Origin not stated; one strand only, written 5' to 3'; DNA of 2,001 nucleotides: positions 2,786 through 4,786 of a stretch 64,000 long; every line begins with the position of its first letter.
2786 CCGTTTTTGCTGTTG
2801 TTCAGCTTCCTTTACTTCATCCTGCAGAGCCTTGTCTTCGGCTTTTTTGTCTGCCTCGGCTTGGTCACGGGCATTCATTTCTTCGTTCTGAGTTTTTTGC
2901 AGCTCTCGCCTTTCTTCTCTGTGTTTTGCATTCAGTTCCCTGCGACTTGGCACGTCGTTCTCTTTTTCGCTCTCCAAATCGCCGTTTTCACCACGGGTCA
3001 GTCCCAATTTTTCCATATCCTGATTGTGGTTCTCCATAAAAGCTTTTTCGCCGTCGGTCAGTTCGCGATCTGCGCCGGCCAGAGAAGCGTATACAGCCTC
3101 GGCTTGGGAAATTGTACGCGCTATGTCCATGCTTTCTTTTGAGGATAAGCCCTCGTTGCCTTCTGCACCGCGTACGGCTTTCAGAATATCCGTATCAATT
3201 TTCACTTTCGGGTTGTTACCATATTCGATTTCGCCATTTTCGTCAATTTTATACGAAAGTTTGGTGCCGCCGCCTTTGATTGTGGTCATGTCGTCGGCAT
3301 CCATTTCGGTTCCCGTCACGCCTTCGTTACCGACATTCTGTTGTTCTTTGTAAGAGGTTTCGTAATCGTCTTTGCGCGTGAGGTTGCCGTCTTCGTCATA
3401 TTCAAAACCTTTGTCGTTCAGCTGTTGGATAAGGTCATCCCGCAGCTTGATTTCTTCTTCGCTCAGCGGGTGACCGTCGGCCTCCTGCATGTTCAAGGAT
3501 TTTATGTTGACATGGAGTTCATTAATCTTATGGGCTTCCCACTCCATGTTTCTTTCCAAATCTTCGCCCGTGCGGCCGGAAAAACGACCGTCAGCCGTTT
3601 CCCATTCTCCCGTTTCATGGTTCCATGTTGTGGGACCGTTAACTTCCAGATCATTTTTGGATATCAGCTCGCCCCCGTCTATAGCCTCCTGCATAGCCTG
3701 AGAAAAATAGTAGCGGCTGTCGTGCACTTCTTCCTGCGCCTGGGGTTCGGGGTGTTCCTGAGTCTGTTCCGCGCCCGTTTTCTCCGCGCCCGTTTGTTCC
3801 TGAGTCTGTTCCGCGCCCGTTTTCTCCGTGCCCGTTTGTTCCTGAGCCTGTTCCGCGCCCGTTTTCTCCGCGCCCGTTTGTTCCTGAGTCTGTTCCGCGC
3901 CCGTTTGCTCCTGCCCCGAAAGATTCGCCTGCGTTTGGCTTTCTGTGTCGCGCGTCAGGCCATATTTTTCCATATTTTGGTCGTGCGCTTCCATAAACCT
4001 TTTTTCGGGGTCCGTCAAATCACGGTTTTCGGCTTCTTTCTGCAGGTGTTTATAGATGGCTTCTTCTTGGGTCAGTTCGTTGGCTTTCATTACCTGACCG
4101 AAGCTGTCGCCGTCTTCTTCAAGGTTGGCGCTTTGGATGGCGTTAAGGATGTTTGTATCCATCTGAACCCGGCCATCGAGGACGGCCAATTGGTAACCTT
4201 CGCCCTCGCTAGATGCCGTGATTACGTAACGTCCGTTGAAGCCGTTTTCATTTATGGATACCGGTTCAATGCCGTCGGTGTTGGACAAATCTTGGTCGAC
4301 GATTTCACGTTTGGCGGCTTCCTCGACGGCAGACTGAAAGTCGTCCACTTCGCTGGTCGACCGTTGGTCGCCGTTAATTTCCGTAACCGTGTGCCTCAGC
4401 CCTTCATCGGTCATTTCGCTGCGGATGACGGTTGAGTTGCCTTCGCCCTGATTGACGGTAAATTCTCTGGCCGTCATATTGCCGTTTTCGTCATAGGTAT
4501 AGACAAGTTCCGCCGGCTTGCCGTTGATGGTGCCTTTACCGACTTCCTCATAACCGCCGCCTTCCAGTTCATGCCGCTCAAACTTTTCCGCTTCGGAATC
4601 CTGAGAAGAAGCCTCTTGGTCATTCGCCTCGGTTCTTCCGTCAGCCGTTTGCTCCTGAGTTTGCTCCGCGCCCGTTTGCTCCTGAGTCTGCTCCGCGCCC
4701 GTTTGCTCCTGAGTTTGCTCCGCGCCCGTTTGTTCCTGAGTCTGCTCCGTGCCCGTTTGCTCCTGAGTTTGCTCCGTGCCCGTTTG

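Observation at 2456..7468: Orphan 1670-aa acidic, repeat-laden giant protein forming its own transcription unit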

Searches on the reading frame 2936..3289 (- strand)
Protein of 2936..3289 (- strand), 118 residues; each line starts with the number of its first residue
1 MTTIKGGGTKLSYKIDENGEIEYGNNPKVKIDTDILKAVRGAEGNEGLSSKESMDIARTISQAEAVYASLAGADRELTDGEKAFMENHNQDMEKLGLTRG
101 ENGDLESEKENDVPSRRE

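Call 49: search_solved_structures(query=A2, max_evalue=10)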
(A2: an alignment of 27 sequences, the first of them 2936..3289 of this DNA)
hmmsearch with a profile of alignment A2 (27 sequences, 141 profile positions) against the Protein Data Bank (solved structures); distinct sequences matched with E-value up to 10: 1.
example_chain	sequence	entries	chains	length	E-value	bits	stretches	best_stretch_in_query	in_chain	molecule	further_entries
5cvi_A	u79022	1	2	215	1.1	12.6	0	5-90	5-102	SloR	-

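Call 59: predict_structure(alignment_id=A3)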
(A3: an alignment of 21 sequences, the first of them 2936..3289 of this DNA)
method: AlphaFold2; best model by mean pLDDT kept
length: 118 residues; sequences in the alignment: 21
mean_pLDDT: 85.7   pTM: 0.74
mean pLDDT of the five models: 85.7, 83.9, 83.2, 83.1, 82.8
residues with pLDDT >= 90: 60; 70-90: 48; 50-70: 8; < 50: 2
segments of 3 or more residues with pLDDT < 50: none
pLDDT, mean of each block of 10 residues (from residue 1): 90 94 91 86 79 91 93 93 94 85 73 52
secondary structure, 60 per line:
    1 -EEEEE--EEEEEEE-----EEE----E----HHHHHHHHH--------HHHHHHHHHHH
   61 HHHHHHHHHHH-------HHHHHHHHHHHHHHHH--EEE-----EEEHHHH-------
elements in order: E2-6 E9-15 E21-23 H33-41 H50-71 H79-94 E97-99 E105-107 H108-111
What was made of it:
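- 2939..3289 (-): aa 1394-1510: module copy 4, the copy that was modelled. AF2 pLDDT 85.7, pTM 0.74: three strands, three helices and a terminal beta-hairpin (call 59).
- A confident compact fold (call 59) repeated along flexible linkers fits a multivalent binding scaffold.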

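Call 62: fold_search(model_id=the predicted structure, library=pdb)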
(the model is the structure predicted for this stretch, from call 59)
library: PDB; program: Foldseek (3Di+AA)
matches with E <= 10: 116; with E <= 0.001: 0
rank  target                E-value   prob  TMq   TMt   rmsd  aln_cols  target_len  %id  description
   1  4v58_E                1.2e-01  0.20  0.25  0.03  20.3       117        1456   15  Crystal structure of fatty acid synthase from thermomyces lanuginosus at 3.1 angstrom resolution. (released 2014-07-09)
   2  4v58_C                1.3e-01  0.21  0.27  0.03  22.4       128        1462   16  Crystal structure of fatty acid synthase from thermomyces lanuginosus at 3.1 angstrom resolution. (released 2014-07-09)
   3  4v58_F                1.4e-01  0.25  0.29  0.03  21.1       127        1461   16  Crystal structure of fatty acid synthase from thermomyces lanuginosus at 3.1 angstrom resolution. (released 2014-07-09)
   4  4v58_B                1.4e-01  0.23  0.28  0.03  21.6       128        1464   14  Crystal structure of fatty acid synthase from thermomyces lanuginosus at 3.1 angstrom resolution. (released 2014-07-09)
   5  4v58_A                2.8e-01  0.14  0.26  0.03  20.8       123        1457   16  Crystal structure of fatty acid synthase from thermomyces lanuginosus at 3.1 angstrom resolution. (released 2014-07-09)
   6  4v58_D                4.0e-01  0.12  0.25  0.03  20.7       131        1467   14  Crystal structure of fatty acid synthase from thermomyces lanuginosus at 3.1 angstrom resolution. (released 2014-07-09)
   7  6ql9_D                1.1e+00  0.01  0.11  0.02  16.5       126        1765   13  Structure of Fatty acid synthase complex from Saccharomyces cerevisiae at 2.9 Angstrom (released 2020-03-18)
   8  9m9e_C                1.7e+00  0.04  0.20  0.05  11.4        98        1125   13  Structural Basis of Pausing During Transcription Initiation in Mycobacterium tuberculosis (released 2026-01-14)
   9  3ry3_A                1.8e+00  0.03  0.20  0.06  17.3       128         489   17  Putative solute-binding protein from Yersinia pestis. (released 2011-05-18)
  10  6ql9_B                2.0e+00  0.01  0.11  0.02  15.9       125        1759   12  Structure of Fatty acid synthase complex from Saccharomyces cerevisiae at 2.9 Angstrom (released 2020-03-18)
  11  9p6i_A                2.1e+00  0.05  0.24  0.18  25.1       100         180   18  Crystal Structure of the Histidine Kinase VC2136 from Vibrio cholerae serotype O1 (released 2025-08-20)
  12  8ps2_A                2.2e+00  0.01  0.14  0.02  16.0       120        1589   11  Asymmetric unit of the yeast fatty acid synthase with ACP at the enoyl reductase domain (FASam sample) (released 2023-11-22)
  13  9p6i_B                3.0e+00  0.04  0.25  0.18  23.6       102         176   18  Crystal Structure of the Histidine Kinase VC2136 from Vibrio cholerae serotype O1 (released 2025-08-20)
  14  6bvd_B                3.0e+00  0.04  0.20  0.09  15.8       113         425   12  Structure of Botulinum Neurotoxin Serotype HA Light Chain (released 2018-05-09)
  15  8prv_A                3.0e+00  0.01  0.13  0.02  17.4       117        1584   14  Asymmetric unit of the yeast fatty acid synthase in the non-rotated state with ACP at the ketosreductase domain (FASam (released 2023-11-22)
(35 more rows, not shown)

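Call 63: fold_search(model_id=the predicted structure, library=viral)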
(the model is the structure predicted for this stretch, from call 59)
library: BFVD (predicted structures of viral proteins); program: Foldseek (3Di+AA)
matches with E <= 10: 220; with E <= 0.001: 0
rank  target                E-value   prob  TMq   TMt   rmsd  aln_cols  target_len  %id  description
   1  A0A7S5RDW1            6.1e-01  0.21  0.34  0.33   7.9       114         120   16  (no name in the UniProt tables at hand)
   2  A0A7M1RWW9            6.9e-01  0.12  0.29  0.08  17.1       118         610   14  DNA polymerase [uncultured phage cr3_1]
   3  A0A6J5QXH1            7.3e-01  0.12  0.25  0.27  10.8        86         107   15  Uncharacterized protein [uncultured Caudovirales phage]
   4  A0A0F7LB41            1.2e+00  0.14  0.29  0.38  10.7        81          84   20  Uncharacterized protein [uncultured marine virus]
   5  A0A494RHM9            1.3e+00  0.10  0.28  0.18  16.3       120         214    8  (no name in the UniProt tables at hand)
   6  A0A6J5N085            1.3e+00  0.08  0.27  0.18  18.6       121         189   10  Uncharacterized protein [uncultured Caudovirales phage]
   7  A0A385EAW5            1.3e+00  0.06  0.25  0.17  18.8       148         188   10  Uncharacterized protein [Caulobacter phage CcrPW]
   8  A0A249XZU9            1.4e+00  0.15  0.27  0.37   5.2        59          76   22  (no name in the UniProt tables at hand)
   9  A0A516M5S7            1.4e+00  0.05  0.22  0.13  20.2       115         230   14  (no name in the UniProt tables at hand)
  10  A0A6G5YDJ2            1.5e+00  0.14  0.24  0.37   8.1        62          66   14  (no name in the UniProt tables at hand)
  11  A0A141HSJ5            1.5e+00  0.04  0.22  0.13  21.3       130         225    9  (no name in the UniProt tables at hand)
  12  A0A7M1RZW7            1.6e+00  0.05  0.23  0.09  18.3       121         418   15  DNA polymerase [uncultured phage cr271_1]
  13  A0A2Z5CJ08            1.7e+00  0.03  0.18  0.10  30.1       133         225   14  (no name in the UniProt tables at hand)
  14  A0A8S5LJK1            1.8e+00  0.08  0.28  0.16   9.3       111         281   11  Uncharacterized protein [Myoviridae sp. ct6uZ8]
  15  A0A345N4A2            1.8e+00  0.04  0.23  0.23  14.4       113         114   12  (no name in the UniProt tables at hand)
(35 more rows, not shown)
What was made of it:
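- Tried and rejected: Foldseek on the confident module model against PDB and BFVD: best E 0.12 and 0.6, TM below 0.35 (calls 62, 63).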

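Call 65: find_homologous_proteins(query=A3, max_evalue=0.001)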
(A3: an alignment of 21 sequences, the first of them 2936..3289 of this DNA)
Query A3 (21 sequences): 1184 candidates shared short words with the query, none scored E <= 0.001.

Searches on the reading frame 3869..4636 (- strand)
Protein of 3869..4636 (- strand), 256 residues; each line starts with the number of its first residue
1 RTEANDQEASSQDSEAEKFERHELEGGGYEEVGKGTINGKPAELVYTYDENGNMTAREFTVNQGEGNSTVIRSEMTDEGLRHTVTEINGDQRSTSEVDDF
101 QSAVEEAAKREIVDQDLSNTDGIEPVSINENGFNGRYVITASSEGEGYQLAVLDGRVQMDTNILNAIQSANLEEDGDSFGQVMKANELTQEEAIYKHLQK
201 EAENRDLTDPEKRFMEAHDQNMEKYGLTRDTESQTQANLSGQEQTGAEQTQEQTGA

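Call 23: find_homologous_proteins(query=window:3869-4636:-, max_evalue=0.001)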
Query window:3869-4636:-: 779 candidates shared short words with the query, none scored E <= 0.001.
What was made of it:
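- Tried and rejected: The full-length proteins appear to be missing from that collection because contigs break in the repeats (calls 23, 65).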

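Call 70: find_related_loci(query=window:3869-4636:-, collection=metagenome_contigs, flank=10000)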
Query window:3869-4636:- (256 aa) in metagenome_contigs; peptide patterns used: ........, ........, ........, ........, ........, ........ (x = any residue, [..] = any of these).
231 stretches matched a pattern, but none encodes a relative of the query by tblastn (E <= 1e-3).
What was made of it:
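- Tried and rejected: Metagenome scan for further copies from this species: none (call 70).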
